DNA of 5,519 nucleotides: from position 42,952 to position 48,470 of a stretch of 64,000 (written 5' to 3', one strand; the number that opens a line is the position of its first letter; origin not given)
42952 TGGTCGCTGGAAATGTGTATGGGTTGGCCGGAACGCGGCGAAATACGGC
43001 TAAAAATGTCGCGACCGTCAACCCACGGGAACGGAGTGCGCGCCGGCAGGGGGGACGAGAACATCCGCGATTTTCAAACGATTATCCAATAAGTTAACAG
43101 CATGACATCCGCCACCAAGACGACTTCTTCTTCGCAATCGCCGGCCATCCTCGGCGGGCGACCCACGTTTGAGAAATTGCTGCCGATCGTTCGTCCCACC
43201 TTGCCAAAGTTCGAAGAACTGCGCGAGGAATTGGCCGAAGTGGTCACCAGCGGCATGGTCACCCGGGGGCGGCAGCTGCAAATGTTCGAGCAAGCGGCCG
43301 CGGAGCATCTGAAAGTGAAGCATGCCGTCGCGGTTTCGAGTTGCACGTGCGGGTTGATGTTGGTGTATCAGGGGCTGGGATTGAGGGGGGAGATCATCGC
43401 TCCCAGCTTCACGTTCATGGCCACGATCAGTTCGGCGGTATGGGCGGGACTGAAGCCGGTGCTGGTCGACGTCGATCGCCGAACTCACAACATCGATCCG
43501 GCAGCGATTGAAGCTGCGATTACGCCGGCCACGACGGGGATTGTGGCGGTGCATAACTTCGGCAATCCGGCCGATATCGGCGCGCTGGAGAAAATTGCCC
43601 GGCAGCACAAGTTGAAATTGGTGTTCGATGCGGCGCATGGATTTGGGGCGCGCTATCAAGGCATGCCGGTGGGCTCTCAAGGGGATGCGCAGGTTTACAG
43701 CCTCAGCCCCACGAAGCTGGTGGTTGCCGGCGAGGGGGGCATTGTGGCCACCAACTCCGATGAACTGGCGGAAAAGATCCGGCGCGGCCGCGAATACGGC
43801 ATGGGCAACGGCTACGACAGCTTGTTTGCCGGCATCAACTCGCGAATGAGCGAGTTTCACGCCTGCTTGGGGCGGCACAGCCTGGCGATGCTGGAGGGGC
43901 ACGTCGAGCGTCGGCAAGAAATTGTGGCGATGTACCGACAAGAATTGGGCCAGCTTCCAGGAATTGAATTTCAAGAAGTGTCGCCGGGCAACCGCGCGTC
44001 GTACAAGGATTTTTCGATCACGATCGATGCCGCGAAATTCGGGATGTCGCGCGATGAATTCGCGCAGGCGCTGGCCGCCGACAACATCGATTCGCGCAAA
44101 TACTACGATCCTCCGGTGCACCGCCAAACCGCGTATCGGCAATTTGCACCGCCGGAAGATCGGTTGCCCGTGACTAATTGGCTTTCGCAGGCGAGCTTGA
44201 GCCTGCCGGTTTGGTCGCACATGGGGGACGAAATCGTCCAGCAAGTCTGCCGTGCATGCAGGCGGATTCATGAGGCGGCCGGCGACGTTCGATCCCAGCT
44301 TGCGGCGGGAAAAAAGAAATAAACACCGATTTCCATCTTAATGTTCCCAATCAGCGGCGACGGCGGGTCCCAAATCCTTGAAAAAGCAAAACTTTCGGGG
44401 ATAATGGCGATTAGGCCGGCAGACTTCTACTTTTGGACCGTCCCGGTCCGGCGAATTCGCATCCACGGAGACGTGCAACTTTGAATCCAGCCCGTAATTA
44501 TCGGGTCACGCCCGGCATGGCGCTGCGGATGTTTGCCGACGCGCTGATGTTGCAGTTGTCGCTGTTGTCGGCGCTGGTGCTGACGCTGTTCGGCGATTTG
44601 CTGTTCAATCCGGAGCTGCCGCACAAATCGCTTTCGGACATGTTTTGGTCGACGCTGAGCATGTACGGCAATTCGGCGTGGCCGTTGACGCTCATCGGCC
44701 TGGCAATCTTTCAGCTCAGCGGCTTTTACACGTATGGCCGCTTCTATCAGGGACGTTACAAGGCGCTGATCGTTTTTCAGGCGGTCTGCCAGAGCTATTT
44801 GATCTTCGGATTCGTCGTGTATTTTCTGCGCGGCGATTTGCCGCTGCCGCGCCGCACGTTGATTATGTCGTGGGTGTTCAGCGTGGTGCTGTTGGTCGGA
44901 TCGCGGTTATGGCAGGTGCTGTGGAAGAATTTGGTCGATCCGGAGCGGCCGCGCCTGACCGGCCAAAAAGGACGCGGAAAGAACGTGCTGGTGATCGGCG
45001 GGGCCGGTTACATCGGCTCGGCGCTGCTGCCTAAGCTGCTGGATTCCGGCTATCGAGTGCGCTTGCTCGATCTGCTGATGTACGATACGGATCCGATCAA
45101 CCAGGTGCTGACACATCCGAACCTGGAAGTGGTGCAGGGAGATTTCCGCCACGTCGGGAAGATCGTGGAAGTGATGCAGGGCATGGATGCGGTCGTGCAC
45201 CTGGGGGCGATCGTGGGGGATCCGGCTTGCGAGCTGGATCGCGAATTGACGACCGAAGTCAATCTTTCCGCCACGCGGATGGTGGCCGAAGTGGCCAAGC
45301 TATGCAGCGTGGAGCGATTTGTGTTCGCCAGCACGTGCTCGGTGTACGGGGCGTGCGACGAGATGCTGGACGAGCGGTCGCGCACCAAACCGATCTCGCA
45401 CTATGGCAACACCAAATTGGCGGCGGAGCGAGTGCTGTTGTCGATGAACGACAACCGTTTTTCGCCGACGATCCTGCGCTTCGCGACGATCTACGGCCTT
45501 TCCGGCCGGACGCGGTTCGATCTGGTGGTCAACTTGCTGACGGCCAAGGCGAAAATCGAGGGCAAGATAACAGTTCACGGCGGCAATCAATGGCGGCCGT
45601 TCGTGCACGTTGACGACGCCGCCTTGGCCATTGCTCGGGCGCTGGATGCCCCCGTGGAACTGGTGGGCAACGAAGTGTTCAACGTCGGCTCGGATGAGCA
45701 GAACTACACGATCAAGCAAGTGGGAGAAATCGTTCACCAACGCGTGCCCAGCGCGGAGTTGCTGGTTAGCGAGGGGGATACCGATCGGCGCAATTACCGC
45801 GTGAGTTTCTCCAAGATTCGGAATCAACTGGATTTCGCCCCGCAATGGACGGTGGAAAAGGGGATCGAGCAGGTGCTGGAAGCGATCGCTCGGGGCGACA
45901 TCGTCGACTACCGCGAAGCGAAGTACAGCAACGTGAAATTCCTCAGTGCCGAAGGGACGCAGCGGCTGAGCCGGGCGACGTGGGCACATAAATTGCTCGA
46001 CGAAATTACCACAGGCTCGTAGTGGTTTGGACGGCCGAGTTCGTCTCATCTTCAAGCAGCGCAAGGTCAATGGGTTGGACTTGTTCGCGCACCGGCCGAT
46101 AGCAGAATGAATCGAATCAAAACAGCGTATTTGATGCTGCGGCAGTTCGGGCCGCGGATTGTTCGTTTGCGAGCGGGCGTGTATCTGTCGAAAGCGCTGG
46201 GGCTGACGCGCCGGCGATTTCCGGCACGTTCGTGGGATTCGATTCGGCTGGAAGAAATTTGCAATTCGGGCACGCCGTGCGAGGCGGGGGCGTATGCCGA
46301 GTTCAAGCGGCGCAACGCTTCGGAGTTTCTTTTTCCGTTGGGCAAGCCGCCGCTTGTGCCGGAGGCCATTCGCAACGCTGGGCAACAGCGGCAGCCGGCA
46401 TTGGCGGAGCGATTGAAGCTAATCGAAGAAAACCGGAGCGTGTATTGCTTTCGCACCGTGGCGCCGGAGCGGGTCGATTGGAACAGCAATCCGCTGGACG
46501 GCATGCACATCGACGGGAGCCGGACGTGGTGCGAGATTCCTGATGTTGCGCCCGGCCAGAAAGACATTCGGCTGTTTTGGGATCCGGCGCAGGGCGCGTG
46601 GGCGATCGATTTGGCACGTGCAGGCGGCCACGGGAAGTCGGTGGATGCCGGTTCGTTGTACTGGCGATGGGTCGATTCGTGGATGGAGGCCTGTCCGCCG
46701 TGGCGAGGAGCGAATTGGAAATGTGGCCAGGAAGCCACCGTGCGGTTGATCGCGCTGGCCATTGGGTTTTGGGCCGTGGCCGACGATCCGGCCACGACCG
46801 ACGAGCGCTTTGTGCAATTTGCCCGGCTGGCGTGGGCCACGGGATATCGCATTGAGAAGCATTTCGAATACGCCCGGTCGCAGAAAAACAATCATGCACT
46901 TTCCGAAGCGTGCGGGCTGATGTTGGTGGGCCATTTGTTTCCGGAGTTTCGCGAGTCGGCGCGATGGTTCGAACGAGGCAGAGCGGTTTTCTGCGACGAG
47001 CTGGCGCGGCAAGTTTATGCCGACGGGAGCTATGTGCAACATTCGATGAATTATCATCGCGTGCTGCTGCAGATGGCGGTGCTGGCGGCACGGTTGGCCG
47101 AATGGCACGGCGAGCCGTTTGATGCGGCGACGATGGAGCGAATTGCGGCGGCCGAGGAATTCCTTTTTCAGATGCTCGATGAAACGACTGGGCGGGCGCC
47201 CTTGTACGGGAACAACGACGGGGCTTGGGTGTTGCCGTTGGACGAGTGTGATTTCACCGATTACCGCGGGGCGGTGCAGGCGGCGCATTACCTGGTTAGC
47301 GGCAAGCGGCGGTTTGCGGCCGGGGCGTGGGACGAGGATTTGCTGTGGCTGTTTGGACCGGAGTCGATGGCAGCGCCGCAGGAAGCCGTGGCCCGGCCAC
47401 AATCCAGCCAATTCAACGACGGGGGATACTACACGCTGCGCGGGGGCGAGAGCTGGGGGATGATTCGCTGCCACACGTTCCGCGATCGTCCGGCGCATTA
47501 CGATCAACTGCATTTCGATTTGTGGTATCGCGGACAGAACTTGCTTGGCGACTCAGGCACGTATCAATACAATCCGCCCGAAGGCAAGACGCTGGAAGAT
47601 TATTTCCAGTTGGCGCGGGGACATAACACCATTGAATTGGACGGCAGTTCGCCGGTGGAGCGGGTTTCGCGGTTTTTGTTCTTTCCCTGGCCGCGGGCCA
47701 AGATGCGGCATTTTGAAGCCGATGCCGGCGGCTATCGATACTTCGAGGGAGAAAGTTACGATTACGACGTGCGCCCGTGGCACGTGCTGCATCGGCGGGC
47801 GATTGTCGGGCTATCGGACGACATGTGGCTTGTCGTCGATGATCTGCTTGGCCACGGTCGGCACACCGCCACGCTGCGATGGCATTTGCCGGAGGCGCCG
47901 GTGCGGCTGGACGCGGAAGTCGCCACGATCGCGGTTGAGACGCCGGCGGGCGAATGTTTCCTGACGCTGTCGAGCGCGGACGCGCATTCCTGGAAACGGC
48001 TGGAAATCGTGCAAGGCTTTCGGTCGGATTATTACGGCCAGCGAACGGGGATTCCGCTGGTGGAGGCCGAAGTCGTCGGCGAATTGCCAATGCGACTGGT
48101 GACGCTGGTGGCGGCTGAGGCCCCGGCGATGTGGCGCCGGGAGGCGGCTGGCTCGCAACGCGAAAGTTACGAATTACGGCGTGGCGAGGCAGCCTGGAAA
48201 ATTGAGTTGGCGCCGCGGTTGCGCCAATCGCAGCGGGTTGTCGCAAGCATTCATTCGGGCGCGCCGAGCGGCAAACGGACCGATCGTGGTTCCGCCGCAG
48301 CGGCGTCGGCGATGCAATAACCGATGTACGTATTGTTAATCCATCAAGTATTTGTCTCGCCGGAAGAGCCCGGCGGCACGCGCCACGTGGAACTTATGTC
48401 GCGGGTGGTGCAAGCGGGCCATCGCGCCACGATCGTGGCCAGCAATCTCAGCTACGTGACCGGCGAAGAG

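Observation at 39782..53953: ACP-centred sugar-acylation module inside the EPS operon: DUF362, CapK-like ligase, DegT, NeuD::VOC, ACP, FkbH-like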

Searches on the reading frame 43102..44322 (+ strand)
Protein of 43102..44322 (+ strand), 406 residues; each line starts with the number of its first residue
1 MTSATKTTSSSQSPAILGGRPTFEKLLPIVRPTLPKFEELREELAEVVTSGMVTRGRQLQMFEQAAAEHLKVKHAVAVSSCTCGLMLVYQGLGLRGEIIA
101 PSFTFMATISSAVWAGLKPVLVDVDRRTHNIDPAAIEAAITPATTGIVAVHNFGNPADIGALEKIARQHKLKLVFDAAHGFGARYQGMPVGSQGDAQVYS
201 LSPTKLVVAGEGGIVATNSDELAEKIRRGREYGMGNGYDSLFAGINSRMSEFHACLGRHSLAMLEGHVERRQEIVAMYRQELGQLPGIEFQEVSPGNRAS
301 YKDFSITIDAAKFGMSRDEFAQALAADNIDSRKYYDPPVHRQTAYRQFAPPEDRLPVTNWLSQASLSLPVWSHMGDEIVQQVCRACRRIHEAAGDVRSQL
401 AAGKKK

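Call 4: search_protein_families(library=pfam, proteins=[window:43102-44322:+], max_evalue=0.01)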
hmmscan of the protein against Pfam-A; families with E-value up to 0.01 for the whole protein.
window:43102-44322:+ (406 aa): 4 families
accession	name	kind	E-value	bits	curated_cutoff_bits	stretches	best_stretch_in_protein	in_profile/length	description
PF01041.23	DegT_DnrJ_EryC1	-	1.9e-105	353.5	19.8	1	38-385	5-358/360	DegT/DnrJ/EryC1/StrS aminotransferase family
PF00155.27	Aminotran_1_2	-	3.8e-08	33.4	19.7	1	59-185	44-194/361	Aminotransferase class I and II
PF01212.27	Beta_elim_lyase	-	4e-05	23.5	27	1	58-233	33-227/288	Beta-eliminating lyase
PF01053.26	Cys_Met_Meta_PP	-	0.00053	19.1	27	1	60-228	55-224/381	Cys/Met metabolism PLP-dependent enzyme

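Call 7: search_protein_families(library=ncbifam, proteins=[window:43102-44322:+], max_evalue=0.001)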
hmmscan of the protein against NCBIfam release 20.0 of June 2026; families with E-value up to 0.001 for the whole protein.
window:43102-44322:+ (406 aa): 9 families
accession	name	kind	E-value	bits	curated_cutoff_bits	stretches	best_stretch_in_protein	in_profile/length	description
TIGR04427.1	PLP_DesI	equivalog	2.3e-91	306.8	650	1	14-388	8-381/390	dTDP-4-dehydro-6-deoxyglucose aminotransferase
TIGR03588.1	PseC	equivalog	4.4e-68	229.9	423.5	1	44-388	17-378/380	UDP-4-amino-4,6-dideoxy-N-acetyl-beta-L-altrosamine transaminase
NF008658.2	PRK11658.1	equivalog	4.8e-67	226.2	631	1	25-391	3-378/379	UDP-4-amino-4-deoxy-L-arabinose aminotransferase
TIGR04181.1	NHT_00031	hypoth_equivalog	7.3e-52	176.4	420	1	35-369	6-357/359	LegC family aminotransferase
NF008687.0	PRK11706.1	equivalog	2.3e-45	155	375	1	45-388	18-372/375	dTDP-4-amino-4,6-dideoxygalactose transaminase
NF011936.0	PRK15407.1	equivalog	2.3e-41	141.9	423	2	47-233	55-251/440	lipopolysaccharide biosynthesis protein RfbH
TIGR02379.1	ECA_wecE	subfamily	2.2e-34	118.9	434.85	1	55-383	29-368/376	dTDP-4-amino-4,6-dideoxy-D-glucose transaminase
TIGR03812.1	tyr_de_CO2_Arch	equivalog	0.00029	19.8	299.4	1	96-180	108-194/375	tyrosine decarboxylase MfnA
NF000586.1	PRK00011.1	subfamily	0.00063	18.6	335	1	116-227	128-241/404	serine hydroxymethyltransferase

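Call 35: search_solved_structures(query=window:43102-44322:+, max_evalue=1e-20)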
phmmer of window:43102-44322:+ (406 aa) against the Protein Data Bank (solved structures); distinct sequences matched with E-value up to 1e-20: 50.
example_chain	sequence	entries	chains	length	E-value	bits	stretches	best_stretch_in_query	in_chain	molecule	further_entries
2po3_A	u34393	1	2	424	1.3e-66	228.4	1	14-387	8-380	4-dehydrase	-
7b0d_A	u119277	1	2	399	1.6e-55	191.9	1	22-383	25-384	Glutamine--scyllo-inositol transaminase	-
3frk_A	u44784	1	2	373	1.6e-54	188.6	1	40-382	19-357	QdtB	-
2oga_A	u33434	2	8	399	3.8e-54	187.4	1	37-387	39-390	Transaminase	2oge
3bn1_A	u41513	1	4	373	4.8e-52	180.5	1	41-383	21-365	Perosamine synthetase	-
3dr7_A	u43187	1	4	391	5.2e-52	180.4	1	41-383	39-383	Putative perosamine synthetase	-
3dr4_A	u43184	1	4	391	3.5e-51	177.6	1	41-383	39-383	Putative perosamine synthetase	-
8sng_A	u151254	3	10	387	8.1e-51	176.5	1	26-388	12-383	UDP-4-amino-4-deoxy-L-arabinose--oxoglutarate aminotransferase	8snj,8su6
1mdo_A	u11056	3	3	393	1.3e-48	169.2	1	25-393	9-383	ArnB aminotransferase | UDP-4-amino-4-deoxy-L-arabinose--oxoglutarate aminotransferase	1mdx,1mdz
4oca_A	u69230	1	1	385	1.2e-47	166.1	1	25-392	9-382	UDP-4-amino-4-deoxy-L-arabinose--oxoglutarate aminotransferase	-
8vr3_A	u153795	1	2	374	2.8e-45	158.2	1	27-285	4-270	DegT/DnrJ/EryC1/StrS aminotransferase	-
8vr5_A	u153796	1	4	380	3.8e-45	157.8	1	28-285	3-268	DegT/DnrJ/EryC1/StrS aminotransferase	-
3nyu_A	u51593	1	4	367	2.5e-44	155.1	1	45-389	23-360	Aminotransferase WbpE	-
9bgp_A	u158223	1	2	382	3.3e-44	154.7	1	29-388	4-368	aminotransferase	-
3nu7_A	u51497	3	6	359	5.8e-44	153.9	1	45-386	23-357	Aminotransferase WbpE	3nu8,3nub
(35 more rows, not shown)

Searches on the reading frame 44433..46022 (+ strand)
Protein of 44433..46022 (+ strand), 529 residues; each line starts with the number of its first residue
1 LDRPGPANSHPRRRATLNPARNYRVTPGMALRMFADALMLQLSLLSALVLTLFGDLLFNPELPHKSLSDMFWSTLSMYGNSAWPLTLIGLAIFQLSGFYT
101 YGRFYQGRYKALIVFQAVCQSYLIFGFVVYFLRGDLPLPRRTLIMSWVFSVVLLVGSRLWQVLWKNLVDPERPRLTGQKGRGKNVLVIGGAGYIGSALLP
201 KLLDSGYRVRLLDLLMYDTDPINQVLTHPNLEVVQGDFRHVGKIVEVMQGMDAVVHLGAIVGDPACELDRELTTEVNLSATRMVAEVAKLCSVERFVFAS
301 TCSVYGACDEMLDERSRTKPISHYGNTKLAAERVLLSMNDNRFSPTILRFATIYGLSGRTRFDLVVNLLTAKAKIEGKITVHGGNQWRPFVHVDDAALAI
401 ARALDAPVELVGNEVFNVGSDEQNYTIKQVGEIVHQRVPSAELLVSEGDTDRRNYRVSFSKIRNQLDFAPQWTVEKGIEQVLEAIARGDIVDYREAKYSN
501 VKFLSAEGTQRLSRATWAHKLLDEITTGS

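Call 4: search_protein_families(library=pfam, proteins=[window:44433-46022:+], max_evalue=0.01)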
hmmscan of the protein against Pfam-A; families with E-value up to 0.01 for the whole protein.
window:44433-46022:+ (529 aa): 9 families
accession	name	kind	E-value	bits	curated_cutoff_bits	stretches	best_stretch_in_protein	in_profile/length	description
PF01370.27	Epimerase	-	5.7e-46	157.3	20.9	1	185-419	1-240/240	NAD dependent epimerase/dehydratase family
PF16363.11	GDP_Man_Dehyd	-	4.5e-25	89.2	27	1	186-480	1-331/332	GDP-mannose 4,6 dehydratase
PF01073.25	3Beta_HSD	-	3e-22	79.4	22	1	186-407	1-235/280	3-beta hydroxysteroid dehydrogenase/isomerase family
PF04321.23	RmlD_sub_bind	-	9.8e-17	61.4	27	1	184-422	2-216/287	RmlD substrate binding domain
PF13460.12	NAD_binding_10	-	1.2e-15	58.3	27.2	1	189-353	1-146/184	NAD(P)H-binding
PF02719.21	Polysacc_synt_2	-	1.5e-13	51.1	20.2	1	185-404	1-217/293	Polysaccharide biosynthesis protein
PF07993.18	NAD_binding_4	-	2.8e-09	37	20.1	1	189-358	3-212/258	Male sterility protein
PF05368.20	NmrA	-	6.9e-09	36.2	27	1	183-302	3-108/298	NmrA-like family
PF13727.12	CoA_binding_3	-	0.0065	16.9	25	0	95-161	2-66/175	CoA-binding domain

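Call 7: search_protein_families(library=ncbifam, proteins=[window:44433-46022:+], max_evalue=0.001)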
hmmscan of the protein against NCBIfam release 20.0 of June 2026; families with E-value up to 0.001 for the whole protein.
window:44433-46022:+ (529 aa): 32 families (the best 25 are shown)
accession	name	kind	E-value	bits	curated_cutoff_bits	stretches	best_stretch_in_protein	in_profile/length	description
TIGR01179.1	galE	equivalog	5.2e-32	111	262.3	1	184-476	1-316/332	UDP-glucose 4-epimerase GalE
TIGR01181.1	dTDP_gluc_dehyt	equivalog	4.3e-24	85.2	365.1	1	185-482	2-308/321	dTDP-glucose 4,6-dehydratase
TIGR04180.1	EDH_00030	hypoth_equivalog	3.6e-23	82.1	475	1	185-438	1-256/297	NAD-dependent 4,6-dehydratase LegB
NF043036.1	ErythonDh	equivalog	3.1e-19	69.3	325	1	184-335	2-160/321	D-erythronate dehydrogenase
TIGR02197.1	heptose_epim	equivalog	2.1e-18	66.6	274.6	1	185-486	1-314/316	ADP-glyceromanno-heptose 6-epimerase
TIGR01214.1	rmlD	equivalog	2.8e-17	62.7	224.05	1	185-403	2-196/285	dTDP-4-dehydrorhamnose reductase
TIGR03466.1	HpnA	hypoth_equivalog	6.5e-17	61.4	367.65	1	184-342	2-159/327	hopanoid-associated sugar epimerase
NF042422.1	oxyalk_red_OleD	equivalog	5.2e-16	58.9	580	1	184-406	2-217/329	2-alkyl-3-oxoalkanoate reductase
NF008872.0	PRK11908.1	equivalog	9.1e-16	57.8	294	1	183-436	2-269/349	bifunctional UDP-4-keto-pentose/UDP-xylose synthase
NF007956.0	PRK10675.1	subfamily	1.1e-13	51.1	394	1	184-351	2-178/338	UDP-glucose 4-epimerase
NF005998.1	PRK08125.1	equivalog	1.5e-13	50.1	777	1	179-438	312-585/649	bifunctional UDP-4-amino-4-deoxy-L-arabinose formyltransferase/UDP-glucuronic acid oxidase ArnA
NF042423.1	oxyalk_red_Shew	equivalog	2e-12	46.9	580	1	182-398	8-215/331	2-alkyl-3-oxoalkanoate reductase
NF041293.1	G6PDh_Azf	equivalog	7.1e-12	45.3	400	1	183-308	3-122/252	NAD-dependent glucose-6-phosphate dehydrogenase Azf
TIGR03589.1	PseB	equivalog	2e-10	40.2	407.75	1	182-475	4-280/324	UDP-N-acetylglucosamine 4,6-dehydratase (inverting)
TIGR01746.1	Thioester-redct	subfamily_domain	3.3e-10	39.7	213.35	1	185-436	2-279/371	thioester reductase domain-containing protein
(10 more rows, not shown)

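Call 36: search_solved_structures(query=window:44433-46022:+, max_evalue=1e-15)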
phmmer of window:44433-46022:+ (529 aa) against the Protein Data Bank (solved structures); distinct sequences matched with E-value up to 1e-15: 15.
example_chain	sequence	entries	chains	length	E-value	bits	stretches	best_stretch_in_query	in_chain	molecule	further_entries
6vo6_A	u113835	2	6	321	1.1e-39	140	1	182-485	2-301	Putative sugar-nucleotide epimerase/dehydratease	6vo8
6wjb_A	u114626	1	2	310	6.7e-30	107.8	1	183-482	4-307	NAD-dependent epimerase/dehydratase family protein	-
6wj9_A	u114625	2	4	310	3.3e-29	105.5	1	183-482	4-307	NAD-dependent epimerase/dehydratase family protein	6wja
6kv9_A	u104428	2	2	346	1.6e-26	96.7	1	184-423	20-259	MoeE5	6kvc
8rdg_A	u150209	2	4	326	6.6e-24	88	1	184-438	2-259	SDR family NAD(P)-dependent oxidoreductase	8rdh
8rdi_A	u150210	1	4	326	2.4e-23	86.2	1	184-438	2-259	SDR family NAD(P)-dependent oxidoreductase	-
6zl6_A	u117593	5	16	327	5.7e-22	81.6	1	185-483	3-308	Epimerase domain-containing protein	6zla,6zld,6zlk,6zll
6zlj_A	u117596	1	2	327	2.1e-21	79.8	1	185-483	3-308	Epimerase domain-containing protein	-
8vr2_A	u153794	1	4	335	1.4e-20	77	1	181-480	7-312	NAD-dependent epimerase/dehydratase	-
8wxk_A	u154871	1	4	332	1.6e-18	70.2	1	184-474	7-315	UDP-glucose 4-epimerase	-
6bi4_A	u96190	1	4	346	2.6e-18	69.6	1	181-483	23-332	dTDP-glucose 4,6-dehydratase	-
7k3p_A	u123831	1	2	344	2.9e-17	66.1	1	180-471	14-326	UDP-glucose 4-epimerase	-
4zrm_A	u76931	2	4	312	3.7e-17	65.8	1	182-483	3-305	UDP-glucose 4-epimerase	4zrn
2hun_A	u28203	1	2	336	2.4e-16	63.1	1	184-483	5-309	336aa long hypothetical dTDP-glucose 4,6-dehydratase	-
3ehe_A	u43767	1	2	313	3e-16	62.7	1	185-451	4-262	UDP-glucose 4-epimerase (GalE-1)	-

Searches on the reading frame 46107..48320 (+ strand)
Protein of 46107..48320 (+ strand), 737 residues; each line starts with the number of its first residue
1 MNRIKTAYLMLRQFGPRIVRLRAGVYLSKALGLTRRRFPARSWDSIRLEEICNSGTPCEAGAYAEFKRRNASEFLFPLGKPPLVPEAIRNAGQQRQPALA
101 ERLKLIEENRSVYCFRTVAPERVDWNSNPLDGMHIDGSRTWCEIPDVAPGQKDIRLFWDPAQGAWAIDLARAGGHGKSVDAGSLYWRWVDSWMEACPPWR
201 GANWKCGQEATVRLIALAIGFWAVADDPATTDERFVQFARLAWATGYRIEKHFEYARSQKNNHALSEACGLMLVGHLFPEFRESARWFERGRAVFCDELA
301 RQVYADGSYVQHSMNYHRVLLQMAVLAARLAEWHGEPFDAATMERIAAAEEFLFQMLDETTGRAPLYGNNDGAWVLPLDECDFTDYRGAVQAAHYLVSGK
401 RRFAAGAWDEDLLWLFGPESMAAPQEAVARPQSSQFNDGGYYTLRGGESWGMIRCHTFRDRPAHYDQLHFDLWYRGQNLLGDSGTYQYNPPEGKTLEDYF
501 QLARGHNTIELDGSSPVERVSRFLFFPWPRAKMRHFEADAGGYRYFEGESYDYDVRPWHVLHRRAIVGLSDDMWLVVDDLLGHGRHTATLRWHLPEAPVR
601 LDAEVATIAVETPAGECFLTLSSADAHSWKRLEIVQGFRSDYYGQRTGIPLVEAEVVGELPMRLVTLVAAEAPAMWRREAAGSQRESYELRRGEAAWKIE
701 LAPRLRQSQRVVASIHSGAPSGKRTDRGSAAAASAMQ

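Call 4: search_protein_families(library=pfam, proteins=[window:46107-48320:+], max_evalue=0.01)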
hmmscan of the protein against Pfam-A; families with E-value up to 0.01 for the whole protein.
window:46107-48320:+ (737 aa): 3 families
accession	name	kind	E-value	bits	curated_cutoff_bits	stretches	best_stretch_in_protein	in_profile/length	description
PF07940.18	Hepar_II_III_C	-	1.5e-30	106.9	24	1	431-645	4-213/237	Heparinase II/III-like, C-terminal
PF16889.11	Hepar_II_III_N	-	4.8e-18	66.1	22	1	153-335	94-277/340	Heparinase II/III N-terminus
PF05426.18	Alginate_lyase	-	0.0027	17.7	22.2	1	245-358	152-270/275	Alginate lyase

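Call 7: search_protein_families(library=ncbifam, proteins=[window:46107-48320:+], max_evalue=0.001)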
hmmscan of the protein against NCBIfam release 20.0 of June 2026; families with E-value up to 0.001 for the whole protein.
window:46107-48320:+ (737 aa): 2 families
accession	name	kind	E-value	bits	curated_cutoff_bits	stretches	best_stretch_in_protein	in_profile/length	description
NF045573.1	Hepsulflyase_CFB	equivalog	2.6e-16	59.1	700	1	254-332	224-302/651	heparin-sulfate lyase HepC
NF045572.1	Hepsulflyase_bctds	equivalog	1.8e-13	50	600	1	254-596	252-587/706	heparin-sulfate lyase HepC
